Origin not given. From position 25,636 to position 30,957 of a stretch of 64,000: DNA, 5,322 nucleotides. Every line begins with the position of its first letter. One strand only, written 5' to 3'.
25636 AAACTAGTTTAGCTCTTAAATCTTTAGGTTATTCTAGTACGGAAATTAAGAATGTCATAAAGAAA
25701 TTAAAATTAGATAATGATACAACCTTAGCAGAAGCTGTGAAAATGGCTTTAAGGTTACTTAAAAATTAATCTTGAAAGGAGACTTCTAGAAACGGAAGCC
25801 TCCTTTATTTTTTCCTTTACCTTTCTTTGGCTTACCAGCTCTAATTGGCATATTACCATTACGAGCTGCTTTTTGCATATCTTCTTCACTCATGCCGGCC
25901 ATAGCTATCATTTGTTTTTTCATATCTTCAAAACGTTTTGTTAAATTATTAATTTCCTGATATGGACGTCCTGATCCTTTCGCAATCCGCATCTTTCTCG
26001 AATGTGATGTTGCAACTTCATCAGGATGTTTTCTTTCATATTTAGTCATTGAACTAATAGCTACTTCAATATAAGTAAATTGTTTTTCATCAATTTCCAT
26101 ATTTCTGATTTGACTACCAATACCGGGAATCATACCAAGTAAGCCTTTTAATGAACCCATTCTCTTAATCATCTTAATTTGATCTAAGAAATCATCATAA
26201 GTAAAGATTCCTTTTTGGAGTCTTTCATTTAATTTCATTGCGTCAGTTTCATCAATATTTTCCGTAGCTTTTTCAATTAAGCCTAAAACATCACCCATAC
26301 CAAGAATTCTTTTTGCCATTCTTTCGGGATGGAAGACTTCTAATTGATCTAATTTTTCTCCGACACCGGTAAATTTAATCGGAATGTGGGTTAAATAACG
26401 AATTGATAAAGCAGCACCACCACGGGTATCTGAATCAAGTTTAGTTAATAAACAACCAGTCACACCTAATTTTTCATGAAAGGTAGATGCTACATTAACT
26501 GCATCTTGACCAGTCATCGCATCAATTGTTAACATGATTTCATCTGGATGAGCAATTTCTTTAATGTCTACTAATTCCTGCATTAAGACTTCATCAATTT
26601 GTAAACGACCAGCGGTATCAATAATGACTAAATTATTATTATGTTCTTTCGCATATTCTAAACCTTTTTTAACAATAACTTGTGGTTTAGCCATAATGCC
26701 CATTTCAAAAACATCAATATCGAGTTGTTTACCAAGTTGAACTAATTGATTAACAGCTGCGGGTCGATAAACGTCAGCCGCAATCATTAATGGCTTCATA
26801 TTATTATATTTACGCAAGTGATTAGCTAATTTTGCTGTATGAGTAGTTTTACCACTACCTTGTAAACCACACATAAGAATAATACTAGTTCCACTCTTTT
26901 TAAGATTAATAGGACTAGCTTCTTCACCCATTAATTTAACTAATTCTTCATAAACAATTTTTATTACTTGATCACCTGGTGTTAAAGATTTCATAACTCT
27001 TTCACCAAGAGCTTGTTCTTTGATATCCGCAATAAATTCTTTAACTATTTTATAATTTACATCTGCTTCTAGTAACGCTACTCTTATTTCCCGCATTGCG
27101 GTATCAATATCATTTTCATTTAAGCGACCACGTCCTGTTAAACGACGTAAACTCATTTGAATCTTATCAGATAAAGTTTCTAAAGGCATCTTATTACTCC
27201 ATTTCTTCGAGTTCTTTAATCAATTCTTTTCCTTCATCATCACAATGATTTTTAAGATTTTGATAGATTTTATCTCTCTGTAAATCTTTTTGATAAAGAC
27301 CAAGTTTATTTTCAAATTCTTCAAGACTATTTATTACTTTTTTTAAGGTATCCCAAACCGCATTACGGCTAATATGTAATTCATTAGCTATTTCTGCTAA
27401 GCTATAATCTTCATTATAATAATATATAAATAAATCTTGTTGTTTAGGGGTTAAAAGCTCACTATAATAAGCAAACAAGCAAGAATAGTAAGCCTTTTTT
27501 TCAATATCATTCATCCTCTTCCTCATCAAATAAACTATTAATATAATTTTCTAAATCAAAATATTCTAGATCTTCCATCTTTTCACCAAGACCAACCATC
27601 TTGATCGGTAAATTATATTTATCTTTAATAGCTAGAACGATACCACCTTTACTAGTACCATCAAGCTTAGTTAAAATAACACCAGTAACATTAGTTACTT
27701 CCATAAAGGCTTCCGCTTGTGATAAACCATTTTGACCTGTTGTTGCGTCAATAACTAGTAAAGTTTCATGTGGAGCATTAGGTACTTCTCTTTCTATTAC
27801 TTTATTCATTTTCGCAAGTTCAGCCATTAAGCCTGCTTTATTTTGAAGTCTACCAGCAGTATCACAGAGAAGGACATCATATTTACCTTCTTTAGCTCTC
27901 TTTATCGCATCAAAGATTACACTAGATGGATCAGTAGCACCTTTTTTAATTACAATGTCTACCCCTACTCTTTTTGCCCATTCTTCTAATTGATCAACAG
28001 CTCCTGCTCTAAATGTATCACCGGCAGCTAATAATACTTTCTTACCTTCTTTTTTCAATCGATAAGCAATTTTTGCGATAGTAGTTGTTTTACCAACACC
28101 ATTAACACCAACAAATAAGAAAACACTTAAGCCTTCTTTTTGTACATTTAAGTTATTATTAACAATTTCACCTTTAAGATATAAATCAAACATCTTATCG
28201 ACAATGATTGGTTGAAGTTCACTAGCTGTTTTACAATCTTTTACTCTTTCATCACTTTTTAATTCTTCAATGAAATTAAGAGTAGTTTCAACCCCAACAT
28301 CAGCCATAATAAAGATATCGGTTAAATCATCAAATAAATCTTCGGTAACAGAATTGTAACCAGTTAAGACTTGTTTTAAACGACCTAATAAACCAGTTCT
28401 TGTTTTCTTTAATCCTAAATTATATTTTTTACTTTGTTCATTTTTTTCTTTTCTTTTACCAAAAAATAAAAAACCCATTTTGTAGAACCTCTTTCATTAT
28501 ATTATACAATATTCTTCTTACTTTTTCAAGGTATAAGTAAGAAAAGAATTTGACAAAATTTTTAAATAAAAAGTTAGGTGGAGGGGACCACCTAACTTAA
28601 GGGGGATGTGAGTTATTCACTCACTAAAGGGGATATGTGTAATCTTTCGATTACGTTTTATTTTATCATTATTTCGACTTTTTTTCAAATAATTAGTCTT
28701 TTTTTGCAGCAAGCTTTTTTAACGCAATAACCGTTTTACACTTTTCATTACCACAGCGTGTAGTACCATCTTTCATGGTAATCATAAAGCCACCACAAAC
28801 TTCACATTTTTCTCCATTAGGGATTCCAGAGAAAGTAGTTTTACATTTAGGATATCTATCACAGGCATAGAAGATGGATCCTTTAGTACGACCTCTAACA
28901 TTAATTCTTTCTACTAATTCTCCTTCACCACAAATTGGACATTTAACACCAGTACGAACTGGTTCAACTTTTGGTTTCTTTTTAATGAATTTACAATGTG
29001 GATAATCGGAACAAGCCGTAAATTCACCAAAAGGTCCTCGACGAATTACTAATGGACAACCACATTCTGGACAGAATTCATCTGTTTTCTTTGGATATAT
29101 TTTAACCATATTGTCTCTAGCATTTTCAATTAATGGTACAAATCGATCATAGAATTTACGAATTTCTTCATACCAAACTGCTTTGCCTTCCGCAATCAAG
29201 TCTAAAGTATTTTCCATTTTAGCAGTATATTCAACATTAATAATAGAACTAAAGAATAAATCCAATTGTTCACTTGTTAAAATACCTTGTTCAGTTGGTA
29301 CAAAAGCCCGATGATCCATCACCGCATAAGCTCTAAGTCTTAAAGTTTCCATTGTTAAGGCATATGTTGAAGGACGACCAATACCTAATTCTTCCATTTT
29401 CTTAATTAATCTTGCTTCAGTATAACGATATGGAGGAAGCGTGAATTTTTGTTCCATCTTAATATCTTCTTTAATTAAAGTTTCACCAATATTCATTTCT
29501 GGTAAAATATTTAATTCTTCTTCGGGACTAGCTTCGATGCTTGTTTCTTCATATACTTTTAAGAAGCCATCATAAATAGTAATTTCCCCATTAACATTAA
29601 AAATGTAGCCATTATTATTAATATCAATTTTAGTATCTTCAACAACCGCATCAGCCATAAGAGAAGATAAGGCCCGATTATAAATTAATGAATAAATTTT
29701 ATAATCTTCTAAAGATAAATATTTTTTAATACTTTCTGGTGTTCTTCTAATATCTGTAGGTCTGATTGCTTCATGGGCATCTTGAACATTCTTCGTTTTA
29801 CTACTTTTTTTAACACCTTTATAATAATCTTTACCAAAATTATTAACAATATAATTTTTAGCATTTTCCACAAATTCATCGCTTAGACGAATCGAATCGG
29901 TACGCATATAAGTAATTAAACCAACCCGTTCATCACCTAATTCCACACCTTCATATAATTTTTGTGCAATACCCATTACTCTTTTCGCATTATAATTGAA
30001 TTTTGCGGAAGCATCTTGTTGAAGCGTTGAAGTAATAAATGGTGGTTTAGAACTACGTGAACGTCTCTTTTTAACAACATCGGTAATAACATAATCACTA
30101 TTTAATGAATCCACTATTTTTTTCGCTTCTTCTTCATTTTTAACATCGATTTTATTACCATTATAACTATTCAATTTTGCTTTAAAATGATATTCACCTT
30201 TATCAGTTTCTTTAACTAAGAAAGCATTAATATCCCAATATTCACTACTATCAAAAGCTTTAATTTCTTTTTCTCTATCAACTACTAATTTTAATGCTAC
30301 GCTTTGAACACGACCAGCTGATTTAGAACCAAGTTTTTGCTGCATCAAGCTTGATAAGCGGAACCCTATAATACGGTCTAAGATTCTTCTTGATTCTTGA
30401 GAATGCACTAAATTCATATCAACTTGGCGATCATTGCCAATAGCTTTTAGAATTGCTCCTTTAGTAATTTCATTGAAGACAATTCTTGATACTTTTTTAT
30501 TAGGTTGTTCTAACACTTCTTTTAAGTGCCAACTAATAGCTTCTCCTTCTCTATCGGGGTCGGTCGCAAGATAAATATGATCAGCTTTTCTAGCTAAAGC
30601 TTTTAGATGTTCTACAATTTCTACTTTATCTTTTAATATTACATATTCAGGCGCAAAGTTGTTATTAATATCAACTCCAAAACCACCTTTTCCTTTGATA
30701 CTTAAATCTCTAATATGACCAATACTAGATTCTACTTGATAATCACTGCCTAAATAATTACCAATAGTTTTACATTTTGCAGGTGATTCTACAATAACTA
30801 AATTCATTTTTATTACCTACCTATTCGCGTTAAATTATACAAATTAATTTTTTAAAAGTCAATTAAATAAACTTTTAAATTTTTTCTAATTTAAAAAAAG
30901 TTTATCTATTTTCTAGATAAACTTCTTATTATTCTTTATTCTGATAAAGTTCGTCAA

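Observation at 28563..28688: Independent ~90-nt sRNA gene with three CCCC motifs (RsaE/RoxS-like) between topA and ftsY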

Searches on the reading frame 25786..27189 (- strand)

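Call 8: search_protein_families(library=pfam, proteins=[window:25786-27189:-])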
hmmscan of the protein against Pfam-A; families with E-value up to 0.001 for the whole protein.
window:25786-27189:- (467 aa): 6 families
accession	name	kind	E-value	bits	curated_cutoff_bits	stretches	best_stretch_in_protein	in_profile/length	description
PF00448.28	SRP54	-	3.1e-72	242.8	22.7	1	102-297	2-196/196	SRP54-type protein, GTPase domain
PF02978.25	SRP_SPB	-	2.1e-28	99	27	1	329-427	2-91/91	Signal peptide binding domain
PF02881.24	SRP54_N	-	1.3e-21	77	22.4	1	6-83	1-75/75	SRP54-type protein, helical bundle domain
PF13401.12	AAA_22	-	5.9e-05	23.8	27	1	99-212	3-110/130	AAA domain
PF13479.12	AAA_24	-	0.00018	21.8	27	0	306-444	31-141/195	AAA domain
PF13671.12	AAA_33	-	0.00077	20.2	27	0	104-143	2-35/143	AAA domain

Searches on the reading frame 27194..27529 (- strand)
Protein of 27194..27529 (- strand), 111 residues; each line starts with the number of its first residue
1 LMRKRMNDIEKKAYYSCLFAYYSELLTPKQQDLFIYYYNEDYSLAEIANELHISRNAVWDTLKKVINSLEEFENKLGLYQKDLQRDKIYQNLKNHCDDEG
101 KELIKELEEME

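Call 8: search_protein_families(library=pfam, proteins=[window:27194-27529:-])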
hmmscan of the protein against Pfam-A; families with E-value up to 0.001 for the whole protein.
window:27194-27529:- (111 aa): 5 families
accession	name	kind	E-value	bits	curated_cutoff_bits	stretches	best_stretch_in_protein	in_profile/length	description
PF04297.20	UPF0122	-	4.5e-26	91.5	22.7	1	9-107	1-98/101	Putative helix-turn-helix protein, YlxM / p13 like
PF08281.18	Sigma70_r4_2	-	7.9e-08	32.3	25.7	1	25-62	10-47/54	Sigma-70, region 4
PF04545.22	Sigma70_r4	-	1e-07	31.8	24.1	1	26-64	5-43/50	Sigma-70, region 4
PF08279.18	HTH_11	-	0.00023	21.4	25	0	40-64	12-38/55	HTH domain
PF04967.18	HTH_10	-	0.00087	19.5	23.1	0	40-69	22-51/53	HTH DNA binding domain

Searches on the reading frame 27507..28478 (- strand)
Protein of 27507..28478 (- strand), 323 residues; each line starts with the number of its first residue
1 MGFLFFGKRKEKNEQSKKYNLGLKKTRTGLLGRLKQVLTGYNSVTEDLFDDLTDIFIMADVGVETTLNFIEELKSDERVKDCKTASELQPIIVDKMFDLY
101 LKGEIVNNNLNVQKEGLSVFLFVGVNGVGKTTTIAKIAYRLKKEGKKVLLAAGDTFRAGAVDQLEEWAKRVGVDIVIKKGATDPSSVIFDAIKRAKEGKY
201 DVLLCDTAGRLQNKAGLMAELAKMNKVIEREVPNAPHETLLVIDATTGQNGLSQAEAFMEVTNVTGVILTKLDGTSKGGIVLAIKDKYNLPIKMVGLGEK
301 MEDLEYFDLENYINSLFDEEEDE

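Call 8: search_protein_families(library=pfam, proteins=[window:27507-28478:-])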
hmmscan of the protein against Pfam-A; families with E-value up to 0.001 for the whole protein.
window:27507-28478:- (323 aa): 10 families
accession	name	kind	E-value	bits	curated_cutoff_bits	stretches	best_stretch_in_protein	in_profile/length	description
PF00448.28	SRP54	-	4.8e-77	258.5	22.7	1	118-317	2-195/196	SRP54-type protein, GTPase domain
PF02881.24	SRP54_N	-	1.1e-11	45.2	22.4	1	32-96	3-75/75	SRP54-type protein, helical bundle domain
PF25199.1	nSTAND_NTPase5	-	1e-05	25.8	34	1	99-206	22-132/145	Novel STAND NTPase 5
PF01656.29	CbiA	-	3.1e-05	24.4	25.4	1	127-275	9-86/125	CobQ/CobB/MinD/ParA nucleotide binding domain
PF13614.12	AAA_31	-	3.5e-05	24.3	27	1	127-154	12-39/177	AAA domain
PF02374.21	ArsA_ATPase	-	9.3e-05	22.2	24.3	1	119-154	3-38/305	Anion-transporting ATPase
PF13207.12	AAA_17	-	0.0002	22.1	27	1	123-223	1-94/136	AAA domain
PF04851.21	ResIII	-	0.00029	21.2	22.5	1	105-170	11-79/164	Type III restriction enzyme, res subunit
PF13604.12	AAA_30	-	0.00041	20.6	27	0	115-158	16-59/191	AAA domain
PF09848.15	SLFN-g3_helicase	-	0.00072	19.4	24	0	119-227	3-107/354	Schlafen group 3, DNA/RNA helicase domain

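Call 30: find_related_loci(query=window:27507-28478:-, collection=genome_contigs, flank=2500)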
Query window:27507-28478:- (323 aa) in genome_contigs; peptide patterns used: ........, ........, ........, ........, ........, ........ (x = any residue, [..] = any of these).
230 stretches matched a pattern; 97 encode a relative of the query (tblastn E <= 1e-3); the best 80 are kept; 80 distinct loci.
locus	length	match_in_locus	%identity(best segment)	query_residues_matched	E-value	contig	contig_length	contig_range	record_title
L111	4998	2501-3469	91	1-323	0e+0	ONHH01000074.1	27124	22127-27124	uncultured Firmicutes bacterium isolate RUG293 genome assembly, contig: k87_22441420, whole genome shotgun sequence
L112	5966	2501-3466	84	1-323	0e+0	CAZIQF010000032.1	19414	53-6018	MAG TPA_asm: uncultured Staphylococcaceae bacterium isolate binchicken_co370_320 genome assembly, contig: NODE_2914_leng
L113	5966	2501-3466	85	1-323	2e-180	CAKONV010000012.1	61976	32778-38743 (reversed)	MAG: uncultured Bacilli bacterium isolate REFINED_METABAT215_TOP10_CONTIGS_1500_ASSEMBLY_K77_MERGED__Hadza_MoBio_hadza-E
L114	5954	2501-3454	86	1-317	9e-180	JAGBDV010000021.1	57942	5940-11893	MAG: Bacilli bacterium isolate RGIG9028 Water_deer_Rectum-4__c229928, whole genome shotgun sequence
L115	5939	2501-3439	86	5-317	1e-177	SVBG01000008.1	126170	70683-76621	MAG: Erysipelotrichaceae bacterium isolate SIG222 NODE_626_length_126170_cov_7.574590, whole genome shotgun sequence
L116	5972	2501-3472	80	1-323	2e-171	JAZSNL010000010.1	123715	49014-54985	MAG: Bacilli bacterium isolate T1900044551_TS20190017.MAGScoT_cleanbin_000012 SGB_234_k141_2345510, whole genome shotgun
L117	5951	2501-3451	80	1-317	1e-170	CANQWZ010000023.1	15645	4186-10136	MAG: uncultured Bacilli bacterium isolate Lapin-020__bin112 genome assembly, contig: Lapin-020__NODE_5127_length_15645_c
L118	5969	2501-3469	80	1-323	4e-171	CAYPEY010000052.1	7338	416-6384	MAG TPA_asm: uncultured Staphylococcaceae bacterium isolate SRP315200_co1_851 genome assembly, contig: NODE_24151_length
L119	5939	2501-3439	87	5-317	2e-170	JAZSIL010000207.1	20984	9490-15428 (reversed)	MAG: Bacilli bacterium isolate T1900044572_TS20190038.MAGScoT_cleanbin_000019 SGB_438_k141_499909, whole genome shotgun 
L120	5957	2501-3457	85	1-318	8e-170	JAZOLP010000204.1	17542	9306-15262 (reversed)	MAG: Bacilli bacterium isolate T1900045653_YK20190347.MAGScoT_cleanbin_000005 SGB_8225_k141_244350, whole genome shotgun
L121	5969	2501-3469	79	1-323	2e-169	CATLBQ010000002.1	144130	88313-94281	MAG TPA_asm: uncultured Bacilli bacterium isolate MGG03213_1680015441 genome assembly, contig: ERR2497921_13, whole geno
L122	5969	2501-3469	79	1-323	2e-169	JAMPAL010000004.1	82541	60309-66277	MAG: Anaeroplasma bactoclasticum isolate NALB_7813_16 Scaffold_#4__SCF_004___82541_bp, whole genome shotgun sequence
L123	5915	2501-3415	83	19-321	4e-169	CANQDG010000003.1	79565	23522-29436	MAG: uncultured Bacilli bacterium isolate Lapin-005__bin89 genome assembly, contig: Lapin-005__NODE_339_length_79565_cov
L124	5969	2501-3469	78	1-323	4e-168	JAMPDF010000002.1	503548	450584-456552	MAG: Prevotella sp. isolate NALB_7821b_9 Scaffold_#2__SCF_002__502976_bp, whole genome shotgun sequence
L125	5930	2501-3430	81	13-322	5e-168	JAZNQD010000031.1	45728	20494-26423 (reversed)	MAG: Bacilli bacterium isolate T1900044829_TS20190295.MAGScoT_cleanbin_000017 SGB_2885_k141_1242076, whole genome shotgu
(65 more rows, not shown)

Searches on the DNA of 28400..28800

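Call 5: search_rna_families(source=window, start=28400, end=28800, threshold=evalue, max_evalue=10, show_alignments=5)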
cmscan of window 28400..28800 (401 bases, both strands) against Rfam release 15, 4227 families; matches with E-value up to 10: 8.
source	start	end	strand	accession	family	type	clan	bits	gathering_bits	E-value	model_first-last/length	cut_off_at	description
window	28566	28666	-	RF00616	LhrC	Gene; sRNA;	CL00114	27.4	110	0.037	1-111/111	no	Listeria LhrC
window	28568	28656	-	RF01820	RsaE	Gene; sRNA;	-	25.1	79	0.041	1-112/112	no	RNA Staph. aureus E (RoxS)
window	28712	28791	-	RF00206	U54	Gene; snRNA; snoRNA; CD-box;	CL00008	19.9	40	0.39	1-81/81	no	Small nucleolar RNA U54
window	28495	28598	-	RF01578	RUF1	Gene; sRNA;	-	18.9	70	0.24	1-264/264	no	Plasmodium RNA of unkown function RUF1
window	28463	28508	-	RF00356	snoR32_R81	Gene; snRNA; snoRNA; CD-box;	-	18.9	45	6.2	1-98/98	no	Small nucleolar RNA R32/R81/Z41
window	28514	28638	+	RF04310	nqrA-II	Cis-reg;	-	17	55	2.1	1-174/174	no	nqrA-II ncRNA motif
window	28570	28599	-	RF03266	mir-2943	Gene; miRNA;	-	14.5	76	8.9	1-71/71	no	mir-2943 microRNA precursor family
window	28520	28598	+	RF02590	Spy1186876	Gene; sRNA;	-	10.2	208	9.4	152-241/243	no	S. pyogenes small RNA 1186876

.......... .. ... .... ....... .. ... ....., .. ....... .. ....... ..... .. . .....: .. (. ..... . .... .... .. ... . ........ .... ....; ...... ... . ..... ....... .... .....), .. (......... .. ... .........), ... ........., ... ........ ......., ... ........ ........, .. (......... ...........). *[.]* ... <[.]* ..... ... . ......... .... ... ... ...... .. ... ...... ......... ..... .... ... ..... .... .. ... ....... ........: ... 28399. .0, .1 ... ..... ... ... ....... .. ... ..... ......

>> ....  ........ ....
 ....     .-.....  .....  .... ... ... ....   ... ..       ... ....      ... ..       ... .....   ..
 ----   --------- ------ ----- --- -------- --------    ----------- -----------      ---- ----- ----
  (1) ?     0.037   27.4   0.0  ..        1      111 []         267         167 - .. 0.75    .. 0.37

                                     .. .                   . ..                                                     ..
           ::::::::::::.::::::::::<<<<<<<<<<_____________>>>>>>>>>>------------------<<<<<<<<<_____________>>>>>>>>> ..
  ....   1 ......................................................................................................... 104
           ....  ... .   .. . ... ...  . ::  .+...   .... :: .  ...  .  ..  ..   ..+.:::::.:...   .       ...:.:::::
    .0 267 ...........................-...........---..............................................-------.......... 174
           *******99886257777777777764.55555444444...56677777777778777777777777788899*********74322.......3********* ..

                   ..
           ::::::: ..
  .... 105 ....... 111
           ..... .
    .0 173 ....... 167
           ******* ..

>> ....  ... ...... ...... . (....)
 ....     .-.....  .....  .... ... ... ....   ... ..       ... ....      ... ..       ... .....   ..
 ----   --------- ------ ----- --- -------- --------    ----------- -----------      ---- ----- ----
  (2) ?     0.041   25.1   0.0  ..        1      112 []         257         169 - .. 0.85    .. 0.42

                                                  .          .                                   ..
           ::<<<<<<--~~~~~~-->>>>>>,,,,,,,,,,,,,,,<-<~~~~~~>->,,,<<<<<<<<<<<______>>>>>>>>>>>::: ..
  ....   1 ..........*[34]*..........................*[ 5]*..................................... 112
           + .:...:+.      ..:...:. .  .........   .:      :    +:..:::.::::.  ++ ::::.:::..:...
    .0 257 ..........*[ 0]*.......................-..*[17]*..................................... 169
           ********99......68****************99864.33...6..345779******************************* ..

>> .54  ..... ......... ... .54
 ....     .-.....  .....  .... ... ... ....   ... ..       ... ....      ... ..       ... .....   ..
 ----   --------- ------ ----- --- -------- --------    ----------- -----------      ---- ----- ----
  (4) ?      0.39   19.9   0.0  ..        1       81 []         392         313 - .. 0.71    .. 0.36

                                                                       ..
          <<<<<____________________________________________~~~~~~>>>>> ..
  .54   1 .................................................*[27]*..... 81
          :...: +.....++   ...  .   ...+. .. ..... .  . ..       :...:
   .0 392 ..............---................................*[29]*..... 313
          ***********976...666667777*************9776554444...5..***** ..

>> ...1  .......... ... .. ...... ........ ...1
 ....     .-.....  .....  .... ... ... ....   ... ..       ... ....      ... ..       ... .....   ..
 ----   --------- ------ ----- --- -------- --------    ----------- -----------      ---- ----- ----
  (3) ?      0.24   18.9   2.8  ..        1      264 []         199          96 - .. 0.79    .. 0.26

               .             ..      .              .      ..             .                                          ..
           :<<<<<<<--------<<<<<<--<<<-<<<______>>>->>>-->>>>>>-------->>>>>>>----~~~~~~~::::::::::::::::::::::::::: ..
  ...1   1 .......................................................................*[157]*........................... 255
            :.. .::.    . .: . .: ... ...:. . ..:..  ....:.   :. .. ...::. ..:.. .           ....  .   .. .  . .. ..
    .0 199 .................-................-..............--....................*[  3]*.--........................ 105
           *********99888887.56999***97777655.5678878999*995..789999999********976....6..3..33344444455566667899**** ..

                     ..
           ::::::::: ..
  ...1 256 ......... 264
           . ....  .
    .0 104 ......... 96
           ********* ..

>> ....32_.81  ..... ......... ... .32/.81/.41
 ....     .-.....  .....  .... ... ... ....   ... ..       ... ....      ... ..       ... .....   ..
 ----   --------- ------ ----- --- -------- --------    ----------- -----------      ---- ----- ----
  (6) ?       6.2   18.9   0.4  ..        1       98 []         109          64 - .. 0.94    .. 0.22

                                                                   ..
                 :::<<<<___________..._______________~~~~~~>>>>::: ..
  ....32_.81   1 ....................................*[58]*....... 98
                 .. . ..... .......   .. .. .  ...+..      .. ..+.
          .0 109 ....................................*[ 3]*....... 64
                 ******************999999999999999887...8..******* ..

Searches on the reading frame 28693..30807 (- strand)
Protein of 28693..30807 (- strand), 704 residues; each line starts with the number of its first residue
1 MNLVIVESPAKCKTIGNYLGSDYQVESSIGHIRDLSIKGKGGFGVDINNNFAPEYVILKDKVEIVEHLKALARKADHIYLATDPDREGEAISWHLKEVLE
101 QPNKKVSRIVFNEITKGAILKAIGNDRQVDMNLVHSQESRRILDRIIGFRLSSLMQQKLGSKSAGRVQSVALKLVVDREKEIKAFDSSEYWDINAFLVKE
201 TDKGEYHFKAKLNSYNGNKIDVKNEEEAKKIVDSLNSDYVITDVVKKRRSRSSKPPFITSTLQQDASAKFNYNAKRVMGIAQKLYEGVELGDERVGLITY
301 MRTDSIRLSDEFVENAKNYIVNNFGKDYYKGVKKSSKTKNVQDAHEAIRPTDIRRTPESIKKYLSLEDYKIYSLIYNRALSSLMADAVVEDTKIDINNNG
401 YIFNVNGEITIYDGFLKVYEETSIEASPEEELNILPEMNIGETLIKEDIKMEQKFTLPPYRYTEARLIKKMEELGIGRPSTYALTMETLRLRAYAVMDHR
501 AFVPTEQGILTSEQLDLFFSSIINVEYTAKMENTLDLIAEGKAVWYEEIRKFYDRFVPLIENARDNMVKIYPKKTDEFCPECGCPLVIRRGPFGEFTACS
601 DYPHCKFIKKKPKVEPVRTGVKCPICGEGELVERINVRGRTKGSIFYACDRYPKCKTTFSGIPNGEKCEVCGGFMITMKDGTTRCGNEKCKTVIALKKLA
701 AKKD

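Call 8: search_protein_families(library=pfam, proteins=[window:28693-30807:-])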
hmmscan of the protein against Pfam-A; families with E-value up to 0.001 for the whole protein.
window:28693-30807:- (704 aa): 4 families
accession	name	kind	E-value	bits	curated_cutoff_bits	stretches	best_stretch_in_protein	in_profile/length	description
PF01131.25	Topoisom_bac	-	2.2e-116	389.7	35.1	1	129-546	2-407/411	DNA topoisomerase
PF01751.28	Toprim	-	1e-21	77.3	23.1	1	3-114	2-96/96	Toprim domain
PF01396.24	Zn_ribbon_Top1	-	2.4e-19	69.3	32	2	577-613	2-38/39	Topoisomerase DNA binding C4 zinc finger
PF13662.12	Toprim_4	-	0.00085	19.9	25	0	53-109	33-84/85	Toprim domain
